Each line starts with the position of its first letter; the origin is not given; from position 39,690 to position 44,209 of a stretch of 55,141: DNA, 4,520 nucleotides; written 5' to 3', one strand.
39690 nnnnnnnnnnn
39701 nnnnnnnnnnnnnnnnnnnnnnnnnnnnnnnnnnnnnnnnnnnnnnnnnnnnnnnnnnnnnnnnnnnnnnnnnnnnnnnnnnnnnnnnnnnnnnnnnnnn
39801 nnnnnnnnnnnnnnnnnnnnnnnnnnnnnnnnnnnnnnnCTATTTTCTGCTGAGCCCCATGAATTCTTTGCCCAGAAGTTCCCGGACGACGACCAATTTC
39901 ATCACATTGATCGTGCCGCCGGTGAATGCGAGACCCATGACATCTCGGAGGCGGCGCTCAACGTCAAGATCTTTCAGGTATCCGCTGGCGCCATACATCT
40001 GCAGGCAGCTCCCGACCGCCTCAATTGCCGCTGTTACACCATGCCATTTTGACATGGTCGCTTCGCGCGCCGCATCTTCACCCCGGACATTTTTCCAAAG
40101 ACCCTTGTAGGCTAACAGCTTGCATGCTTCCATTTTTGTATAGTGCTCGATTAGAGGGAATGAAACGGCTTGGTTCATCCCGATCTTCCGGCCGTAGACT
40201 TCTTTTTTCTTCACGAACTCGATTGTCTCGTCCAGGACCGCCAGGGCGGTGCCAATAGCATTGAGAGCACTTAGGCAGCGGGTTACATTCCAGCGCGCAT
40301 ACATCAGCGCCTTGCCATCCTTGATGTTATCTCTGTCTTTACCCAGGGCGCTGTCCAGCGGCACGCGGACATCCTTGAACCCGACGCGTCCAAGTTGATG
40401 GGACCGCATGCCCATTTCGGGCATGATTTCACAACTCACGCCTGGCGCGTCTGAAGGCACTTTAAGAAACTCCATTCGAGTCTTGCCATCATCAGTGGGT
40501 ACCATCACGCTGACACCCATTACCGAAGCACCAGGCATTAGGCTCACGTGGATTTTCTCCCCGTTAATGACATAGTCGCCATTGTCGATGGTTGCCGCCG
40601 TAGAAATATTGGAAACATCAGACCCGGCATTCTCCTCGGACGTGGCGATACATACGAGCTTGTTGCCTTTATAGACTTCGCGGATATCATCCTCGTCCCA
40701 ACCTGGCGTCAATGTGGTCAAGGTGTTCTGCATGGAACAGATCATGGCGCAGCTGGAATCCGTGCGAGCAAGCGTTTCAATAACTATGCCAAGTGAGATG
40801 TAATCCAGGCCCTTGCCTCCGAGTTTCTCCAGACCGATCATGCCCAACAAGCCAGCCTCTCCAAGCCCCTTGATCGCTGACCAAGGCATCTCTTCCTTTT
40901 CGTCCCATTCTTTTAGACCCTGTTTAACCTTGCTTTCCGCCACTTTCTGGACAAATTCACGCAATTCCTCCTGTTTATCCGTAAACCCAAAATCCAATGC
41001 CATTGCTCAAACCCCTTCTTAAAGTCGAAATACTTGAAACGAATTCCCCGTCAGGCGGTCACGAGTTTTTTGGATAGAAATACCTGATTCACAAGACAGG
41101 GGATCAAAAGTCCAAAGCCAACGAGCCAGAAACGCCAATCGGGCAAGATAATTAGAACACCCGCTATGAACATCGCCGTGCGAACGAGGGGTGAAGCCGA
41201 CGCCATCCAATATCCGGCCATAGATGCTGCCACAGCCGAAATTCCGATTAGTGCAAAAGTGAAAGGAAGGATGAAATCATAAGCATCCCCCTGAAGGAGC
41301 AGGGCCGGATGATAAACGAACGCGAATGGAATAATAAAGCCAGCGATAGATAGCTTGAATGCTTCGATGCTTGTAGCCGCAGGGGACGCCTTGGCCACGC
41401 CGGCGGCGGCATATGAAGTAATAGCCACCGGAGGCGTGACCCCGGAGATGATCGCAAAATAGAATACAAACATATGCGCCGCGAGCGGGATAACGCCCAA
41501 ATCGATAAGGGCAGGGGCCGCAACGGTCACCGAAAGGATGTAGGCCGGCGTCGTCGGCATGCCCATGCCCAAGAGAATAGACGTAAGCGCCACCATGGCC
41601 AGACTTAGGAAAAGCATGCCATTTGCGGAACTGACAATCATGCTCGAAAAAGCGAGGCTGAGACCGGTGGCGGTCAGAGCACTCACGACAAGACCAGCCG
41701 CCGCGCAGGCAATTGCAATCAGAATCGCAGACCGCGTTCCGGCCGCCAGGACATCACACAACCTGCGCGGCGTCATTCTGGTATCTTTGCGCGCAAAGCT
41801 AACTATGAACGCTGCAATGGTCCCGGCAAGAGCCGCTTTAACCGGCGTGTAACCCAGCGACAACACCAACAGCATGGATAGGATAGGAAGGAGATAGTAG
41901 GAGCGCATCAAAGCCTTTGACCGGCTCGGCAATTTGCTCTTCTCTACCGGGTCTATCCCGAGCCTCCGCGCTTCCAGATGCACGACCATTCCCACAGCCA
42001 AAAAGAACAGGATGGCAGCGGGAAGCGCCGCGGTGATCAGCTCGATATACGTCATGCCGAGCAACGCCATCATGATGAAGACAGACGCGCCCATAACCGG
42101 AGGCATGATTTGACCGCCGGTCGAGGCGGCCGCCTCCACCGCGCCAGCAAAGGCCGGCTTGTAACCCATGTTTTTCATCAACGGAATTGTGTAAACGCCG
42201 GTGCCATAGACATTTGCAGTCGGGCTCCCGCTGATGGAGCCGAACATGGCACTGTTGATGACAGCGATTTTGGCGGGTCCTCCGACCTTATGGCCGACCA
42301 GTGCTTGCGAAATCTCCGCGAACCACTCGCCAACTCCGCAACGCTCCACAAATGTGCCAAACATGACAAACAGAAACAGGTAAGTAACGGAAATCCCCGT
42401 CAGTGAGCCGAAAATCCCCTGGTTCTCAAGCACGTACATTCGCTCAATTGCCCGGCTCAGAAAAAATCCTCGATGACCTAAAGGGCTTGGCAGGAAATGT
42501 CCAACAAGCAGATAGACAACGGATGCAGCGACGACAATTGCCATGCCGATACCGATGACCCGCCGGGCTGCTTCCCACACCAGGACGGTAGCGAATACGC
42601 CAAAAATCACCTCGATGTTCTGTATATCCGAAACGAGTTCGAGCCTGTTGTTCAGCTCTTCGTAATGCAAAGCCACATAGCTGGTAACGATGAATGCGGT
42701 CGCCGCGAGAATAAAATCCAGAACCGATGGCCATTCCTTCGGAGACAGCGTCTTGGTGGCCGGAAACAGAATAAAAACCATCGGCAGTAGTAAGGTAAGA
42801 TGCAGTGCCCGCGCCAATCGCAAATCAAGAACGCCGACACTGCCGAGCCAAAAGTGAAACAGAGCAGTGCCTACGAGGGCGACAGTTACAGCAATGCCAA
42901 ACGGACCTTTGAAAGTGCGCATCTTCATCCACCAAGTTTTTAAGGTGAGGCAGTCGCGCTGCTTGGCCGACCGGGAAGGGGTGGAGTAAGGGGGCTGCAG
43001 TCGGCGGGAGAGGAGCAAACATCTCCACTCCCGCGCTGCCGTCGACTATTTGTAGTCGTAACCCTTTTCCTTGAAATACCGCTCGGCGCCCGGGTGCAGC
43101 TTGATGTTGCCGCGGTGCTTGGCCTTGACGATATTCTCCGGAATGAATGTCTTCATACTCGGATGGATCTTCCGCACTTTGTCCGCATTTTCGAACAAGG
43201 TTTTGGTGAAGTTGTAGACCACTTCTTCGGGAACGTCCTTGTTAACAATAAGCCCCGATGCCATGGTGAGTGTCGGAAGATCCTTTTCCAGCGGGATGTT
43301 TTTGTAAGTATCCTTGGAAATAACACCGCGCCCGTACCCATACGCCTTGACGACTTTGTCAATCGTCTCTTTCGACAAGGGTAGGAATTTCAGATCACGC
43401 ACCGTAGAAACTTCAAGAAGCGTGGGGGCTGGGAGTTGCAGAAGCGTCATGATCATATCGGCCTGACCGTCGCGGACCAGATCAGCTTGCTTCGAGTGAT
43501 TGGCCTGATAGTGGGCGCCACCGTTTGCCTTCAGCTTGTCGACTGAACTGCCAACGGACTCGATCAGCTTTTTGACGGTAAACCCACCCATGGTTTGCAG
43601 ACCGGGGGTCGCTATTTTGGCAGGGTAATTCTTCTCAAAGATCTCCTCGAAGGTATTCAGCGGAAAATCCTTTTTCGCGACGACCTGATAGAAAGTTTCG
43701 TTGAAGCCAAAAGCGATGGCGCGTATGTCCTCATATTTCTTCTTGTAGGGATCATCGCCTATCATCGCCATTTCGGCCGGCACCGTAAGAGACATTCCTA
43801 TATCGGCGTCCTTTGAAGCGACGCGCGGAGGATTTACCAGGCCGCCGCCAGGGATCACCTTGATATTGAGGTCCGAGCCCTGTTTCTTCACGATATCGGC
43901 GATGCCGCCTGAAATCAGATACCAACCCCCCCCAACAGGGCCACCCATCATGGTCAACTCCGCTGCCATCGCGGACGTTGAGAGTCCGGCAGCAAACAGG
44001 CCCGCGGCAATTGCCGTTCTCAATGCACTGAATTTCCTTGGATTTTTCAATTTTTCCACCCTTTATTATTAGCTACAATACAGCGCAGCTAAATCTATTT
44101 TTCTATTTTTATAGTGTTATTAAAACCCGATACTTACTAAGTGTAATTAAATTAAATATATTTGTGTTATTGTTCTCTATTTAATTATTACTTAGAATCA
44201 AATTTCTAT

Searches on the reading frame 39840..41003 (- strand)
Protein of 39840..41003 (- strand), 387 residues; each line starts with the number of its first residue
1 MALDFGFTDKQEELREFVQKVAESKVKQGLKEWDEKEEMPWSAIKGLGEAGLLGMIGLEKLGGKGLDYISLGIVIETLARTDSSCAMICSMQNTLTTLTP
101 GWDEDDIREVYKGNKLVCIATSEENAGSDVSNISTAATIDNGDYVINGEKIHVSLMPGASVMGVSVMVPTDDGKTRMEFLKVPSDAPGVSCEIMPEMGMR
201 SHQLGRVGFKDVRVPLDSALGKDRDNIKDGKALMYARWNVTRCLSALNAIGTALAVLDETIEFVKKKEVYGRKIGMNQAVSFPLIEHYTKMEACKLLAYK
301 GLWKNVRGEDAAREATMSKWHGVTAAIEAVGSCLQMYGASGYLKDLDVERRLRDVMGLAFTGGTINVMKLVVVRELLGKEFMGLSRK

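Call 3: search_protein_families(library=pfam, proteins=[window:39840-41003:-], max_evalue=0.001)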
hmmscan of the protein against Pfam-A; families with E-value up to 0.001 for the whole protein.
window:39840-41003:- (387 aa): 4 families
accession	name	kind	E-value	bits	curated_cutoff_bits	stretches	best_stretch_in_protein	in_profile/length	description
PF00441.29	Acyl-CoA_dh_1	-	6.6e-29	101.4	22.4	1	230-376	3-149/150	Acyl-CoA dehydrogenase, C-terminal domain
PF02771.21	Acyl-CoA_dh_N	-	3.1e-20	73.1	22.9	1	8-97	1-90/113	Acyl-CoA dehydrogenase, N-terminal domain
PF02770.24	Acyl-CoA_dh_M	-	1.6e-18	67.1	33.3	1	118-212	1-97/97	Acyl-CoA dehydrogenase, middle domain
PF08028.16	Acyl-CoA_dh_2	-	1.8e-10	41.6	22.7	1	245-355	3-123/134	Acyl-CoA dehydrogenase, C-terminal domain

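Call 4: search_protein_families(library=ncbifam, proteins=[window:39840-41003:-], max_evalue=0.001)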
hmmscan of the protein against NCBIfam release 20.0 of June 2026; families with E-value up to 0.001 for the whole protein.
window:39840-41003:- (387 aa): 20 families
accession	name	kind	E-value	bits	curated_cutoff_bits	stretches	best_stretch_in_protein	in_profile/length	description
TIGR03207.1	cyc_hxne_CoA_dh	equivalog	4.6e-61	206.6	575.35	1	10-375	4-370/372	cyclohexanecarboxyl-CoA dehydrogenase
NF042972.1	AcrlCoAredClosAcrC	equivalog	4.7e-54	183.5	640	1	3-377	1-377/378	acryloyl-CoA reductase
NF042439.1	SulpropCoADesulf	equivalog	7.8e-46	156.5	600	1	18-379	4-373/379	3-sulfinopropanoyl-CoA desulfinase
NF045552.1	GlutCoADH_Des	equivalog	2.1e-45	155.6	470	1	4-378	2-381/387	glutaryl-CoA dehydrogenase Acd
NF008997.0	PRK12341.1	equivalog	1.3e-40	139.6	537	1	3-377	1-377/382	acyl-CoA dehydrogenase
NF053553.1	prodigi_MBC_PigA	equivalog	3.3e-40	138.4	500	1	3-376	1-379/381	prodigiosin MBC biosynthesis dehydrogenase PigA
NF043006.1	CyhCrbnylCoADH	equivalog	5.1e-38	131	650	1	14-378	11-377/380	cyclohexane-1-carbonyl-CoA dehydrogenase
NF045652.1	ProlPCPDhRedW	equivalog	2.3e-33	115.5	650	1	11-376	4-373/376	L-prolyl-[peptidyl-carrier protein] dehydrogenase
NF002885.1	PRK03354.1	equivalog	5.6e-31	107.9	540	1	3-377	1-374/378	crotonobetainyl-CoA dehydrogenase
NF058590.1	AcCoDHFadEBacil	equivalog_domain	2.5e-22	79.2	600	1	7-382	21-416/586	acyl-CoA dehydrogenase FadE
NF052270.1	Staph_DH_FadE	equivalog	1.6e-19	69.9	600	1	8-379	22-396/400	acyl-CoA dehydrogenase FadE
TIGR04022.1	sulfur_SfnB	equivalog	9.9e-16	57.6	430.9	1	13-302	9-292/391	SfnB family sulfur acquisition oxidoreductase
NF049984.1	Rv1679_FadE16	equivalog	8.8e-14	51.5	600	1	28-355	14-344/371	Rv1679 family acyl-CoA dehydrogenase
TIGR03203.1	pimD_small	equivalog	8e-13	48.2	652.7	1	4-297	1-295/378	pimeloyl-CoA dehydrogenase small subunit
NF037942.1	ac_ACP_DH_MbtN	equivalog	1.4e-12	47.1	700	1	12-369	3-358/376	mycobactin biosynthesis acyl-ACP dehydrogenase MbtN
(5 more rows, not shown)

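Call 46: search_solved_structures(query=window:39840-41003:-, max_evalue=1e-25, show_alignments=2)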
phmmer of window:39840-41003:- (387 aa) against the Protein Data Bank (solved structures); distinct sequences matched with E-value up to 1e-25: 46.
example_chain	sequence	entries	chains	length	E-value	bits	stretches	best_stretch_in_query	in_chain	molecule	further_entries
5lnx_A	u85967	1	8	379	2.9e-45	157.9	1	8-378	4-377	Acyl-CoA dehydrogenase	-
5ol2_C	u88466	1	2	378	3e-43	151.3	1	10-377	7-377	Acyl-CoA dehydrogenase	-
1ukw_A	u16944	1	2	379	4.5e-43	150.7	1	3-377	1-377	acyl-CoA dehydrogenase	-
4u83_A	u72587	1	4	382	3.5e-41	144.5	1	7-375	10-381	Acyl-CoA dehydrogenase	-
4n5f_A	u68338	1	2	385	5.7e-40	140.5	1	4-376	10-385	Putative acyl-CoA dehydrogenase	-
3pfd_A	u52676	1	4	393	2.8e-39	138.2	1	9-377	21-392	Acyl-CoA dehydrogenase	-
2dvl_A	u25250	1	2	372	4.1e-38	134.4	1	8-376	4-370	Acyl-CoA dehydrogenase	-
2jif_A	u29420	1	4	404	1.8e-37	132.3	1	6-368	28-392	SHORT/BRANCHED CHAIN SPECIFIC ACYL-COA DEHYDROGENASE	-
6fah_C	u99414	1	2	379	3.6e-37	131.3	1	7-377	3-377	Caffeyl-CoA reductase-Etf complex subunit CarC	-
4m9a_A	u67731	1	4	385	6.3e-37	130.5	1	8-376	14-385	Acyl-CoA dehydrogenase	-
7szv_A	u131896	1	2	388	2.4e-36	128.6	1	10-376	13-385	Acyl-CoA dehydrogenase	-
8i4p_A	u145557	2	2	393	7.1e-36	127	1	8-379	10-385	Acyl-CoA dehydrogenase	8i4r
7w0j_A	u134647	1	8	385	1e-35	126.5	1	8-379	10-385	Acyl-CoA dehydrogenase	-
4l1f_A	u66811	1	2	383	2.2e-34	122.1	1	3-377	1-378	Acyl-CoA dehydrogenase domain protein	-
9w60_A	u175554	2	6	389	1.9e-33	119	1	3-376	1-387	Butyryl CoA dehydrogenase apo protein | Butyryl CoA Dehydrogenase with FAD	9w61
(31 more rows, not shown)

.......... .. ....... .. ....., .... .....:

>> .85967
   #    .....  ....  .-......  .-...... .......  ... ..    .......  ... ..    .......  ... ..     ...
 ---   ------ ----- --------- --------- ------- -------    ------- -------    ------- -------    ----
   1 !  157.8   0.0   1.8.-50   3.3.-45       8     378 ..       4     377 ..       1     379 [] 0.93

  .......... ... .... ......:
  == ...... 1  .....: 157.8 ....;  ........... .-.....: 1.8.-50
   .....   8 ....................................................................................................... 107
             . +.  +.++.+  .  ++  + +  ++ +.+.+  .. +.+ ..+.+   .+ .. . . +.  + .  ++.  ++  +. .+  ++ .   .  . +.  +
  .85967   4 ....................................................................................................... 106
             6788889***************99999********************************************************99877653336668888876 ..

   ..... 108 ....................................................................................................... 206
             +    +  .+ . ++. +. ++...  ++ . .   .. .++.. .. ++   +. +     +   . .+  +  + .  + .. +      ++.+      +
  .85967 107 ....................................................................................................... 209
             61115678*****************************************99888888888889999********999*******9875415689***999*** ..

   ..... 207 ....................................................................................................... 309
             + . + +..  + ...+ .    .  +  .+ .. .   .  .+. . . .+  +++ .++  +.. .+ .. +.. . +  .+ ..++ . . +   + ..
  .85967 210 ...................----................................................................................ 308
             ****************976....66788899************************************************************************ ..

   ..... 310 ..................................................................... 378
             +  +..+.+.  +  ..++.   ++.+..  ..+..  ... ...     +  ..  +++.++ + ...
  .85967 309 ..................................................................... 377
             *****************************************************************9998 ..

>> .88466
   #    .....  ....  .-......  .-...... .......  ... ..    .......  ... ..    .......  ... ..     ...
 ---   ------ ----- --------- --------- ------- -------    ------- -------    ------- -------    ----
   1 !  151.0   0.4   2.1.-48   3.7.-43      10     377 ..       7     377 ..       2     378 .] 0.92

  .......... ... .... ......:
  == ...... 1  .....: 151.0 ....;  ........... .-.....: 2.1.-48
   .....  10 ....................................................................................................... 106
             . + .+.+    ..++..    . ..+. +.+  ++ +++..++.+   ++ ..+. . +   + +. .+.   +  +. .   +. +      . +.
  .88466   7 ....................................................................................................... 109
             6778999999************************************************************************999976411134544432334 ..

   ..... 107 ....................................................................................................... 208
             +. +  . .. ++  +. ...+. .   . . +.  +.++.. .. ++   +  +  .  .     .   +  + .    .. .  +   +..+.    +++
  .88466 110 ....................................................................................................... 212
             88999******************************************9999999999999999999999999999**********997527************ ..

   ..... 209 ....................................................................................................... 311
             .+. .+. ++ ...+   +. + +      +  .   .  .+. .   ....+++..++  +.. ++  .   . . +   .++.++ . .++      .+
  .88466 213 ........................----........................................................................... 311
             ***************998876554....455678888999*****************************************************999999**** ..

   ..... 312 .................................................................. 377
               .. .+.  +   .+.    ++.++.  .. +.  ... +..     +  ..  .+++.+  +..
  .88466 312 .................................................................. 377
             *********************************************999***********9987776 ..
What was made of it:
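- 39840..41003 (-): ACAD2, an ACAD-fold protein that lacks a Glu at both canonical catalytic-base positions (FTGGT; WNV[T/S]R). Alignment to canonical ACADs (call 46).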

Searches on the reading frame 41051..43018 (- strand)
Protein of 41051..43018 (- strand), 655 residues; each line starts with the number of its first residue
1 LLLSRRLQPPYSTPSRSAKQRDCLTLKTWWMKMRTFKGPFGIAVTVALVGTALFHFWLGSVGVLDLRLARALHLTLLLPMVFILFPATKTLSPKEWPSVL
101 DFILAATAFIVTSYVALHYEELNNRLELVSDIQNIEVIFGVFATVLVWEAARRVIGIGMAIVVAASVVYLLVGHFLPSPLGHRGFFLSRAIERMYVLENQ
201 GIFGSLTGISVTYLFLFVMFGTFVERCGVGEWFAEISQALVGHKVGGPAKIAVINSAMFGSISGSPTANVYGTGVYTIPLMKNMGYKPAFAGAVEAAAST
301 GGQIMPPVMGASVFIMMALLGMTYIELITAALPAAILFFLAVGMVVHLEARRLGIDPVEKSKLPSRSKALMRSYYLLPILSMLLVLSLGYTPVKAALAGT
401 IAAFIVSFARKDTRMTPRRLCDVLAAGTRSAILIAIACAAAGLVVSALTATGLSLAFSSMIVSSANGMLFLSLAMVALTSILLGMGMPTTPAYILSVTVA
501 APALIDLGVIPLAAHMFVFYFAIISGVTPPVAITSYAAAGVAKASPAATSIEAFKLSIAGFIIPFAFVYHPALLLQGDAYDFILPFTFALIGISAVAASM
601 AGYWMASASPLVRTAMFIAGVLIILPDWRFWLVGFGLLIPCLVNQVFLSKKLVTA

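Call 6: search_protein_families(library=pfam, proteins=[window:41051-43018:-], max_evalue=0.001)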
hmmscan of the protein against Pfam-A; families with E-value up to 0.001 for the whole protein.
window:41051-43018:- (655 aa): 1 family
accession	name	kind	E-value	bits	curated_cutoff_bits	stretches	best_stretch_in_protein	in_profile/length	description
PF06808.19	DctM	-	7.7e-82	275.8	23.8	1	142-576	1-407/413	Tripartite ATP-independent periplasmic transporter, DctM component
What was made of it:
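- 41051..43018 (-): TAXI-TRAP fused membrane component (DctM-type), an importer. PF06808 at 276 bits (call 6).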

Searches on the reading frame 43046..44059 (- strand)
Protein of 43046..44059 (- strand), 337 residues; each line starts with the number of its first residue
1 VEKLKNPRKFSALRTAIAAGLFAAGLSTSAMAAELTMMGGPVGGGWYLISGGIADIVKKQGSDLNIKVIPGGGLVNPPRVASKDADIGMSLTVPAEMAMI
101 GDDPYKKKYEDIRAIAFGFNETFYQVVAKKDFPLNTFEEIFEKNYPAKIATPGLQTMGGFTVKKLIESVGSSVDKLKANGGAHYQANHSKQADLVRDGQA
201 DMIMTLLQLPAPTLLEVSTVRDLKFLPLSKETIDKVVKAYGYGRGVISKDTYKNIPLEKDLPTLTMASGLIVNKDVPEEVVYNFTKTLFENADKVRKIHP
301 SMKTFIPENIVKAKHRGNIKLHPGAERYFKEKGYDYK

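Call 6: search_protein_families(library=pfam, proteins=[window:43046-44059:-], max_evalue=0.001)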
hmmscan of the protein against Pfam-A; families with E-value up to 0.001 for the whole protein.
window:43046-44059:- (337 aa): 1 family
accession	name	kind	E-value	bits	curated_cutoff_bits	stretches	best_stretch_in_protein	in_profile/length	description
PF16868.10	NMT1_3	-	4.5e-47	161.5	27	1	39-333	3-289/289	NMT1-like family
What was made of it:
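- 43046..44059 (-): TAXI-family solute-binding protein. PF16868 (call 6).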

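Call 71: search_solved_structures(query=window:43046-44059:-, max_evalue=0.001)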
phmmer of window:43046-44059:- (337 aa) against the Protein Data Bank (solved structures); distinct sequences matched with E-value up to 0.001: 7.
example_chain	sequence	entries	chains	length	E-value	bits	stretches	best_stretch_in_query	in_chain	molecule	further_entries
8s4j_A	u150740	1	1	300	3.5e-21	78.9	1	35-333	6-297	TAXI family TRAP transporter solute-binding subunit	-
9ibo_A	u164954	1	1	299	3.9e-21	78.8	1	36-333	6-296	TAXI family TRAP transporter solute-binding subunit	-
9oz4_A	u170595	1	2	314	6.7e-21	78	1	39-333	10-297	TRAP transporter solute receptor, TAXI family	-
1us4_A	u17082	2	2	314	3.3e-20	75.7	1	14-333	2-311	PUTATIVE GLUR0 LIGAND BINDING CORE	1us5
8u79_A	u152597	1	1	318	7.4e-19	71.3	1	35-333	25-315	Immunogenic protein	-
4ddd_A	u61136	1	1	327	2.6e-15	59.6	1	30-333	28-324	Immunogenic protein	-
9ibp_A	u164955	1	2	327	1.3e-11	47.5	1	21-333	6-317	Immunogenic protein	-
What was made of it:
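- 43046..44059 (-): PDB TAXI solute-binding proteins at E 1e-21, ligand not inferable (call 71).
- Tried and rejected: The search against solved structures gave no ligand clue (call 71).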
